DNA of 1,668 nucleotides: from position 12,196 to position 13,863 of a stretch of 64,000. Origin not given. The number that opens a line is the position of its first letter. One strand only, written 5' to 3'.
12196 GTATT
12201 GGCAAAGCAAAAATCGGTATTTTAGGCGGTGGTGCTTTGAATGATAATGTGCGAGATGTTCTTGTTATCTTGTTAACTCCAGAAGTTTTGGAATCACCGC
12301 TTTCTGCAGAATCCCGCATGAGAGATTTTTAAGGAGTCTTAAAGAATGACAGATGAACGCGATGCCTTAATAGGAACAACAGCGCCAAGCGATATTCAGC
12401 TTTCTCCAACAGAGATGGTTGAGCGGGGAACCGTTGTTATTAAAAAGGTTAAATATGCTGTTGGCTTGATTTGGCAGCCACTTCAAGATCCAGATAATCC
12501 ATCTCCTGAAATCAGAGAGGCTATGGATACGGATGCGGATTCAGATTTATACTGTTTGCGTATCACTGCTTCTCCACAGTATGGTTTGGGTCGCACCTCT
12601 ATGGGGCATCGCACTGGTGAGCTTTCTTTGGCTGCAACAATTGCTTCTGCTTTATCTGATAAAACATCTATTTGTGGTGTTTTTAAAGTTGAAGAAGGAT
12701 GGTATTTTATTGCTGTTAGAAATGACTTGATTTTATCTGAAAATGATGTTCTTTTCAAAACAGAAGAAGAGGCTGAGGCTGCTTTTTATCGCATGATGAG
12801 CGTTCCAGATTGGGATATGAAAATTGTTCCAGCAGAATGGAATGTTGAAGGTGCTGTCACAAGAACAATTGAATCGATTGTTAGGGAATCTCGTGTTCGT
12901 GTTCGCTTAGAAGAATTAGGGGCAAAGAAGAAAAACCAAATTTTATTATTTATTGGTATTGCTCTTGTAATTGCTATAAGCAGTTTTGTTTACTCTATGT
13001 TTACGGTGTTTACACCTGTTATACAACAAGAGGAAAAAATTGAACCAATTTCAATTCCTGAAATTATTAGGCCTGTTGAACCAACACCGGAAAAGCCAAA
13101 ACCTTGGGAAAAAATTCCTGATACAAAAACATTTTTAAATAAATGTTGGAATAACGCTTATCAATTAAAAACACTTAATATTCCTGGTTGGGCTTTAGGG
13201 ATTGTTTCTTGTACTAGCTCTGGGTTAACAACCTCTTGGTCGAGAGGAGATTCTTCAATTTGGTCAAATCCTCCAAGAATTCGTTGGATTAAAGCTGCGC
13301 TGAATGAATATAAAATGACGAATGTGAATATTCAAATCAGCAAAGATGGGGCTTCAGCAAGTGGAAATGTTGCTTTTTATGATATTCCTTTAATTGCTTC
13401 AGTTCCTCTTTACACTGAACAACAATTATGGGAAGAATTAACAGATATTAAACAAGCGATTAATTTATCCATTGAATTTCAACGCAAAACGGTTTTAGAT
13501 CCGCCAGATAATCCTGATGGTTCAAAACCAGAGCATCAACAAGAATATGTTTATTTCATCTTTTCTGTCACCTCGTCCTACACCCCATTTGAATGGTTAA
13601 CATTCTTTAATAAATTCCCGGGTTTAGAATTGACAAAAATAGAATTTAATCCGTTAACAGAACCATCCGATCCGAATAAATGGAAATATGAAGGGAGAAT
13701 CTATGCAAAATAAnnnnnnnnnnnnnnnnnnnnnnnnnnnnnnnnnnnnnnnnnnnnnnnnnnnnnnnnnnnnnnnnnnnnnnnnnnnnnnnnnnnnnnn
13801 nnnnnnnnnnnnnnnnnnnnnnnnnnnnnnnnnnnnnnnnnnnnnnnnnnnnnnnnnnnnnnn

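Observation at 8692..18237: Chromosomal type IVb (R64 Pil-like) secretin-ATPase-platform cluster with no pilin, prepilin peptidase or conjugation genes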

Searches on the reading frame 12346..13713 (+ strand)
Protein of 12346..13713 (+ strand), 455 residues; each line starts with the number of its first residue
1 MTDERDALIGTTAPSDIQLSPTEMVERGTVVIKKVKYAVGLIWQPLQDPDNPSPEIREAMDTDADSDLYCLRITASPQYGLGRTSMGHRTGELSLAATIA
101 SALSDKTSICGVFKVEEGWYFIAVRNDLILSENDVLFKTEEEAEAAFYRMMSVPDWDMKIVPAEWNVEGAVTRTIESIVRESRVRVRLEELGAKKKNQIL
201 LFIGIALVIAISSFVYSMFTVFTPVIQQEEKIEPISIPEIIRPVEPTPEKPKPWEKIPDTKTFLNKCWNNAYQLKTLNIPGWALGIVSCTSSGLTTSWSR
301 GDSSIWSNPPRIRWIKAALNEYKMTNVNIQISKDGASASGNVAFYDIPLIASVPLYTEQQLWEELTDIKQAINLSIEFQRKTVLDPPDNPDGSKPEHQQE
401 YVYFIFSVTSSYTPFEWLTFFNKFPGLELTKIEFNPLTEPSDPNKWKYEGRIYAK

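Call 3: search_protein_families(library=pfam, proteins=[window:12346-13713:+], max_evalue=0.01)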
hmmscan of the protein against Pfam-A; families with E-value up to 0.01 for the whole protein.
window:12346-13713:+ (455 aa): 1 family
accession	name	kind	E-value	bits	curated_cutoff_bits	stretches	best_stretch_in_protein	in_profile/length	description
PF06864.17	PAP_PilO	-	9e-32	110.9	26.7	1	38-454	2-419/419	Pilin accessory protein (PilO)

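Call 4: search_protein_families(library=ncbifam, proteins=[window:12346-13713:+], max_evalue=0.01)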
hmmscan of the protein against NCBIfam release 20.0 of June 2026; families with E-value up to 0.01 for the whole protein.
window:12346-13713:+ (455 aa): 2 families
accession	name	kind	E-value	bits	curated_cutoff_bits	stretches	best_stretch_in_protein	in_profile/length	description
TIGR04199.1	exosort_xrtJ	exception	0.0025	16.8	200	1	147-231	166-250/522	exosortase J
NF051437.1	sunset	domain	0.004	17.2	27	1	133-150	23-40/42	sunset domain-containing protein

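Call 12: find_related_loci(query=window:12346-13713:+, collection=genome_contigs, flank=10000)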
Query window:12346-13713:+ (455 aa) in genome_contigs; peptide patterns used: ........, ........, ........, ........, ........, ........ (x = any residue, [..] = any of these).
34 stretches matched a pattern; 12 encode a relative of the query (tblastn E <= 1e-3); 12 distinct loci.
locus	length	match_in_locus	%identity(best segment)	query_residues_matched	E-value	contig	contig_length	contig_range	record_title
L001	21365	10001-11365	97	1-455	0e+0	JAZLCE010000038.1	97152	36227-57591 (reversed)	MAG: Alphaproteobacteria bacterium isolate T1900045053_TC20190046.MAGScoT_cleanbin_000005 SGB_4532_k141_3222435, whole g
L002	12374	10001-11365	90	1-455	0e+0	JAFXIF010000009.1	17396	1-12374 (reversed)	MAG: Alphaproteobacteria bacterium isolate RGIG6438 Sheep_Rectum.Co__c453238, whole genome shotgun sequence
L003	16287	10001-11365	91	1-455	0e+0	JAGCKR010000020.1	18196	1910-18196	MAG: Alphaproteobacteria bacterium isolate RGIG9879 Yak_Rectum-4__c172457, whole genome shotgun sequence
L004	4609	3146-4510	90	1-455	0e+0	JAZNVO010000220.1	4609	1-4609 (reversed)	MAG: Alphaproteobacteria bacterium isolate T1900044789_TS20190255.MAGScoT_cleanbin_000022 SGB_2638_k141_697842, whole ge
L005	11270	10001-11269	89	1-423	0e+0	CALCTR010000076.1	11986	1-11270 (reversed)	MAG TPA_asm: uncultured Alphaproteobacteria bacterium isolate SRR6425795_bin.15_CONCOCT_v1.1_MAG genome assembly, contig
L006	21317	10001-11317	78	18-455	0e+0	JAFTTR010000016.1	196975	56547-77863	MAG: Alphaproteobacteria bacterium isolate RGIG4140 Roe_deer_Colon-1__c373438, whole genome shotgun sequence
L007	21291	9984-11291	79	20-455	0e+0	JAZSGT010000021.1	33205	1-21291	MAG: Alphaproteobacteria bacterium isolate T1900044577_TS20190043.MAGScoT_cleanbin_000024 SGB_515_k141_227834, whole gen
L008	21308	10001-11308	77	20-455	0e+0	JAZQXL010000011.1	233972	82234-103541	MAG: Alphaproteobacteria bacterium isolate T1900045162_TC20190156.MAGScoT_cleanbin_000005 SGB_5084_k141_2020366, whole g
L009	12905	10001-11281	78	25-451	0e+0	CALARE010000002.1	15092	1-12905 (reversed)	MAG TPA_asm: uncultured Alphaproteobacteria bacterium isolate SRR6425825_bin.103_CONCOCT_v1.1_MAG genome assembly, conti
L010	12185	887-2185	71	23-455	0e+0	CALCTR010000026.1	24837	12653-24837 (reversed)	MAG TPA_asm: uncultured Alphaproteobacteria bacterium isolate SRR6425795_bin.15_CONCOCT_v1.1_MAG genome assembly, contig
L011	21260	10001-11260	56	28-455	2e-155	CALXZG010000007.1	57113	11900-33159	MAG: uncultured Alphaproteobacteria bacterium isolate BRZ_KG__bin33 genome assembly, contig: BRZ_KG__NODE_690_length_571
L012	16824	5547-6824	50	22-455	1e-140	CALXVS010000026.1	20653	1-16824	MAG: uncultured Alphaproteobacteria bacterium isolate BRZ_DV__bin2 genome assembly, contig: BRZ_DV__NODE_2507_length_206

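Call 24: search_dna_similar(query=window:12346-13713:+, collection=plasmids, mode=protein, max_evalue=0.001, max_rows=15)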
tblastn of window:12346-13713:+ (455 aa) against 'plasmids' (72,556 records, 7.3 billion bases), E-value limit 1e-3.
Records with a match: 7; places in all: 7; records where one place covers at least 80% of the query: 0.
Best place of each record, by identity: <60% 7.
By first word of the organism name: Bosea 2; Rhizobium 1; Methylorubrum 1; Methylovorus 1; Salmonella 1; Escherichia 1.
By predicted mobility (MOB-suite, as given by PLSDB): non-mobilizable 4; conjugative 2; mobilizable 1.
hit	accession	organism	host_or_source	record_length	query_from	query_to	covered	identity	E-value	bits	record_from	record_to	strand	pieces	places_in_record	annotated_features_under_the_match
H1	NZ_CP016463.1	Bosea sp. RAC05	Microbial isolate,Algal phycosphere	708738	32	343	69%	25.6%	2e-13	81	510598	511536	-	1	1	pilO2: type 4b pilus protein PilO2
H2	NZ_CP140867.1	Rhizobium leguminosarum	Trifolium pratense,whole organism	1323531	28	163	30%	39.4%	2e-12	77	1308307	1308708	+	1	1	record has no annotation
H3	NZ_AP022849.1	Bosea sp. ANAM02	Callyspongia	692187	37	170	29%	35.8%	2e-12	77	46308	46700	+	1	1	pilO2: type 4b pilus protein PilO2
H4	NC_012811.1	Methylorubrum extorquens AM1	-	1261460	5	168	36%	26.1%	1e-9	68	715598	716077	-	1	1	none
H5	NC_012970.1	Methylovorus glucosotrophus SIP3-4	-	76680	29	171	31%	27.3%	3e-4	51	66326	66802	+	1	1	pilO2: type 4b pilus protein PilO2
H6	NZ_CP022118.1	Salmonella enterica subsp. enterica serovar Macclesfield ...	-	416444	28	171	32%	26.0%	4e-6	57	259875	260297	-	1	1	pilO2: type 4b pilus protein PilO2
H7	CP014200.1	Escherichia coli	environmental isolate,environmental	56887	28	170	31%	24.1%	1e-3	49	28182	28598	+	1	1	hypothetical protein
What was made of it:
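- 12346..13713 (+): PilO2: a bitopic protein with a cytoplasmic actin-like domain, one TM helix and a periplasmic domain. PF06864 9e-32, full length (call 3). tblastn hits annotated 'type 4b pilus protein PilO2' on Bosea, Salmonella and Methylovorus plasmids (call 24).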

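Call 25: get_annotated_region(hit=H1, flank=12000)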
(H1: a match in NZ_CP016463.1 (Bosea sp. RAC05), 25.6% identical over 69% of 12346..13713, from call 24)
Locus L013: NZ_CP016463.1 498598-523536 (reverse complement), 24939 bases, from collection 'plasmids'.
description: Bosea sp. RAC05 plasmid pBSY19_1, complete sequence
organism: Bosea sp. RAC05 (NCBI taxid 1842539)
taxonomy: Bacteria; Pseudomonadota; Alphaproteobacteria; Hyphomicrobiales; Boseaceae; Bosea; Bosea sp. RAC05
host: -; source: Microbial isolate,Algal phycosphere; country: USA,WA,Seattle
typing (MOB-suite, as given by PLSDB): non-mobilizable
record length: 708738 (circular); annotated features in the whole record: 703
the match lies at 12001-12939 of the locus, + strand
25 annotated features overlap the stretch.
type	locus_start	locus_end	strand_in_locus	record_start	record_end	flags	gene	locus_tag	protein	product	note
CDS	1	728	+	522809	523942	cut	-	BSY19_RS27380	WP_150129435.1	hypothetical protein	-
CDS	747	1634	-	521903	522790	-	tmk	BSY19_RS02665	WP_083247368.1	dTMP kinase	GO:0015949 - nucleobase-containing small molecule interconversion [Evidence IEA]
CDS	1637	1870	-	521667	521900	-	-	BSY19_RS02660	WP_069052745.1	hypothetical protein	-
CDS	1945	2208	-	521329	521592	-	-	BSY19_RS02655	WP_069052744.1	HU family DNA-binding protein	GO:0030261 - chromosome condensation [Evidence IEA]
CDS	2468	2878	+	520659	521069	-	-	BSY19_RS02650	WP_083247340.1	helix-turn-helix transcriptional regulator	-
CDS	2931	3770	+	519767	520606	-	-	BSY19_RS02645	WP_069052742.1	thermonuclease family protein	-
CDS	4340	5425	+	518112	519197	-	-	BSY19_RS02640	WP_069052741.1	replication initiation protein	GO:0006270 - DNA replication initiation [Evidence IEA]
CDS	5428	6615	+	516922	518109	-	-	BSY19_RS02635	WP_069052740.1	hypothetical protein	-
CDS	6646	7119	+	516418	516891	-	-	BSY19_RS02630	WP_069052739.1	hypothetical protein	-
CDS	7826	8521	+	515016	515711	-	-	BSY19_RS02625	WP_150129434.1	hypothetical protein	-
CDS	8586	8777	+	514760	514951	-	-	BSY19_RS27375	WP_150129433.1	hypothetical protein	-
CDS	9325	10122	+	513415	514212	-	-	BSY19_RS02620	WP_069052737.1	toxin co-regulated pilus biosynthesis Q family protein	-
CDS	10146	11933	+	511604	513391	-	-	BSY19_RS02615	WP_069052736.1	secretin N-terminal domain-containing protein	GO:0009297 - pilus assembly [Evidence IEA]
CDS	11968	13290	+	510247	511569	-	pilO2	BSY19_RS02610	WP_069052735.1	type 4b pilus protein PilO2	-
CDS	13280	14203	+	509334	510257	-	-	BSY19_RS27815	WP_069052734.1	hypothetical protein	-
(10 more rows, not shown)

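Call 26: get_annotated_region(hit=H3, flank=12000)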
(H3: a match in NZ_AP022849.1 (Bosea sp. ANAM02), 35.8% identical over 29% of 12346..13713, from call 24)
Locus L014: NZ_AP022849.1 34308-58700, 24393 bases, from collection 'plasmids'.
description: Bosea sp. ANAM02 plasmid pANAM02, complete sequence
organism: Bosea sp. ANAM02 (NCBI taxid 2020412)
taxonomy: Bacteria; Pseudomonadota; Alphaproteobacteria; Hyphomicrobiales; Boseaceae; Bosea; Bosea sp. ANAM02
host: -; source: Callyspongia; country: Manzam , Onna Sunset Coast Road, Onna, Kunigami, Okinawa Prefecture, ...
typing (MOB-suite, as given by PLSDB): non-mobilizable
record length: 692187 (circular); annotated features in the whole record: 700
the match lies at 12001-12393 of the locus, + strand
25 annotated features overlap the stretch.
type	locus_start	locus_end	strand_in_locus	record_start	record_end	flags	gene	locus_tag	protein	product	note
CDS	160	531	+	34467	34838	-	-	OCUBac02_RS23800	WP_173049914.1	HdeA/HdeB family chaperone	-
CDS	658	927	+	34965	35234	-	-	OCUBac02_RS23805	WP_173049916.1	PilZ domain-containing protein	-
CDS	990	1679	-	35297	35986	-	tmk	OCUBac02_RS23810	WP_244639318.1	dTMP kinase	GO:0015949 - nucleobase-containing small molecule interconversion [Evidence IEA]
CDS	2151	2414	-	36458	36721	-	-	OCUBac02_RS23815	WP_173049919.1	HU family DNA-binding protein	GO:0030261 - chromosome condensation [Evidence IEA]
CDS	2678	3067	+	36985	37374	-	-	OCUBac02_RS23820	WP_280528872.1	helix-turn-helix transcriptional regulator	-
CDS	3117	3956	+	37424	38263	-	-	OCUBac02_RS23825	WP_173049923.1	thermonuclease family protein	-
CDS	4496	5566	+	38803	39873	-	-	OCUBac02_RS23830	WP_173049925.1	replication initiation protein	GO:0006270 - DNA replication initiation [Evidence IEA]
CDS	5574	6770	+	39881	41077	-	-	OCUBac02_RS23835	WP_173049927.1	hypothetical protein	-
CDS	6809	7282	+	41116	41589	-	-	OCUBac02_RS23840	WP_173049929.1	hypothetical protein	-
CDS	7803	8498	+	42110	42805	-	-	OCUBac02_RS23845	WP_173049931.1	hypothetical protein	-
CDS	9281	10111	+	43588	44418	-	-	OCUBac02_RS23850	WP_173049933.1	toxin co-regulated pilus biosynthesis Q family protein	-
CDS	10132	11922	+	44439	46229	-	-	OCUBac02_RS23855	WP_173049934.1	PilN family type IVB pilus formation outer membrane protein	GO:0009297 - pilus assembly [Evidence IEA]; GO:0009306 - protein secretion [Evidence IEA]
CDS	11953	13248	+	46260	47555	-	pilO2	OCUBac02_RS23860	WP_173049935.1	type 4b pilus protein PilO2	-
CDS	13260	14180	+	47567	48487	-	-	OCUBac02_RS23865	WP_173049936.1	hypothetical protein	-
CDS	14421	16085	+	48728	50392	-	-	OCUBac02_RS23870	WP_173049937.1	ATPase, T2SS/T4P/T4SS family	-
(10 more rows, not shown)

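Call 29: get_annotated_region(hit=H6, flank=10000)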
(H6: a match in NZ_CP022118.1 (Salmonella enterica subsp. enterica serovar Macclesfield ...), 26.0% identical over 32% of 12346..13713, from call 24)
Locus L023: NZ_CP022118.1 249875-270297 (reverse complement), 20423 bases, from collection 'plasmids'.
description: Salmonella enterica subsp. enterica serovar Macclesfield str. S-1643 plasmid unnamed1, complete sequence
organism: Salmonella enterica subsp. enterica serovar Macclesfield str. S-1643 (NCBI taxid 1242107)
taxonomy: Bacteria; Pseudomonadota; Gammaproteobacteria; Enterobacterales; Enterobacteriaceae; Salmonella; Salmonella enterica; Salmonella enterica subsp. enterica serovar Macclesfield str. S-1643
host: -; source: -; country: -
typing (MOB-suite, as given by PLSDB): conjugative; replicon IncFIB; relaxase MOBF; mating-pair formation MPF_F
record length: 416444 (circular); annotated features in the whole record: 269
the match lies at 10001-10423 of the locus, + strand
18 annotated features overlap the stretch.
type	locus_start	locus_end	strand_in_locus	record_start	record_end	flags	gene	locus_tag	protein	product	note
CDS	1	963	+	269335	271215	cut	-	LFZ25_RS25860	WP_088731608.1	KUP/HAK/KT family potassium transporter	-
CDS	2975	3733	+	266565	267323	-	-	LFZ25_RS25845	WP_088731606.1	A24 family peptidase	-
CDS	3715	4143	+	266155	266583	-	-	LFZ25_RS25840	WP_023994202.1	lytic transglycosylase domain-containing protein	-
CDS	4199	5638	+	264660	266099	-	-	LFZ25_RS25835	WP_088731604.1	hypothetical protein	-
CDS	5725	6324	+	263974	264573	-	-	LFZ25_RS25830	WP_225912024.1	type 4 pilus major pilin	-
CDS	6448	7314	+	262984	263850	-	-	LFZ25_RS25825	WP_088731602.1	hypothetical protein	-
CDS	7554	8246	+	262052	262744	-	-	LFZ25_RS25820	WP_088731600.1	toxin co-regulated pilus biosynthesis Q family protein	-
CDS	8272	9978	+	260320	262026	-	-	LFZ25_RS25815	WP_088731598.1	secretin N-terminal domain-containing protein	GO:0009297 - pilus assembly [Evidence IEA]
CDS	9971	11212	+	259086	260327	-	pilO2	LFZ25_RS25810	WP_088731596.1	type 4b pilus protein PilO2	-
CDS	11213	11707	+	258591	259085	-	-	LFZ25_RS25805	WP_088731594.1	hypothetical protein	-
CDS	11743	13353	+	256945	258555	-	-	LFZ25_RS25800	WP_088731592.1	ATPase, T2SS/T4P/T4SS family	-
CDS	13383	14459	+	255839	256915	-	-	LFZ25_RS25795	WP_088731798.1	type II secretion system F family protein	-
CDS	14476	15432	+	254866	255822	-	-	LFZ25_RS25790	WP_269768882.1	ATPase, T2SS/T4P/T4SS family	-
CDS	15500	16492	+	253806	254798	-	-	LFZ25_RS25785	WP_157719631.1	hypothetical protein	-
CDS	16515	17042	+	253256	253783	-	-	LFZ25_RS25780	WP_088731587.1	hypothetical protein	-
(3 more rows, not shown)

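Call 30: get_annotated_region(hit=H5, flank=10000)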
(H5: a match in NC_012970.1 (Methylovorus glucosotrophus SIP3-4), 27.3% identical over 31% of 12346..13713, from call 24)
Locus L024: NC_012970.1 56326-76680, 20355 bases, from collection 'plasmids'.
description: Methylovorus glucosotrophus SIP3-4 plasmid pMsip01, complete sequence
organism: Methylovorus glucosotrophus SIP3-4 (NCBI taxid 582744)
taxonomy: Bacteria; Pseudomonadota; Betaproteobacteria; Nitrosomonadales; Methylophilaceae; Methylovorus; Methylovorus glucosotrophus; Methylovorus glucosotrophus SIP3-4
host: -; source: -; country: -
typing (MOB-suite, as given by PLSDB): conjugative; replicon rep_cluster_340; relaxase MOBP; mating-pair formation MPF_T
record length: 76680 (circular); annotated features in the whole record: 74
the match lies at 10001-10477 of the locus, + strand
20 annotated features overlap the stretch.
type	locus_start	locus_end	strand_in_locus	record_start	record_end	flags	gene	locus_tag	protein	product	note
CDS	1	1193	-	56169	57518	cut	trbL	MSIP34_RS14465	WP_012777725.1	P-type conjugative transfer protein TrbL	GO:0009291 - unidirectional conjugation [Evidence IEA]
CDS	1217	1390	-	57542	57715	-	-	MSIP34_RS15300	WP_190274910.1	hypothetical protein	-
CDS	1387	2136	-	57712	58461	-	trbJ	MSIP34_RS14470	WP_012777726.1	P-type conjugative transfer protein TrbJ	GO:0009291 - unidirectional conjugation [Evidence IEA]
CDS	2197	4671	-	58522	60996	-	-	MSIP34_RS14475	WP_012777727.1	transporter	-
CDS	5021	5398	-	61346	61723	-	-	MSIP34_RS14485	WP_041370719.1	TrbC/VirB2 family protein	-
CDS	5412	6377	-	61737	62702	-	trbB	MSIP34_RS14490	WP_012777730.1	P-type conjugative transfer ATPase TrbB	-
CDS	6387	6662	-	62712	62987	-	-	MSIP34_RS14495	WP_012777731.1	hypothetical protein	-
CDS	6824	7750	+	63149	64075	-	-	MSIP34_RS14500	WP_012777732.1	OmpA family protein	-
CDS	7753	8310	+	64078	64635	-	-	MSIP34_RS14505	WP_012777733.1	toxin co-regulated pilus biosynthesis Q family protein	-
CDS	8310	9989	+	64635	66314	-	-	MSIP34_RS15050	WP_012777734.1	PilN family type IVB pilus formation outer membrane protein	GO:0009297 - pilus assembly [Evidence IEA]; GO:0009306 - protein secretion [Evidence IEA]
CDS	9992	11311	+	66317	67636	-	pilO2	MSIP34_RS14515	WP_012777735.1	type 4b pilus protein PilO2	-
CDS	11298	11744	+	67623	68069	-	-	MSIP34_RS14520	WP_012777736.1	type IV pilus biogenesis protein PilP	-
CDS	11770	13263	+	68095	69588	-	-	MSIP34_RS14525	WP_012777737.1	ATPase, T2SS/T4P/T4SS family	-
CDS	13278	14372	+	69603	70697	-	-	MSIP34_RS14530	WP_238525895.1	type II secretion system F family protein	-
CDS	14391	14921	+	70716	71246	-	-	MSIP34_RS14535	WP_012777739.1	type 4 pilus major pilin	-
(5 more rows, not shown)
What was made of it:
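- Closest known: R64 / IncI1 thin pilus. Same: Same core order: TcpQ-domain lipoprotein, PilN lipoprotein secretin, PilO2, PilP, GspE-type ATPase, GspF platform (calls 25, 26, 29, 30).
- TcpQ-PilN-PilO2-PilP-ATPase-F is the order on Bosea, Salmonella and Methylovorus plasmids (calls 25, 26, 29, 30).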
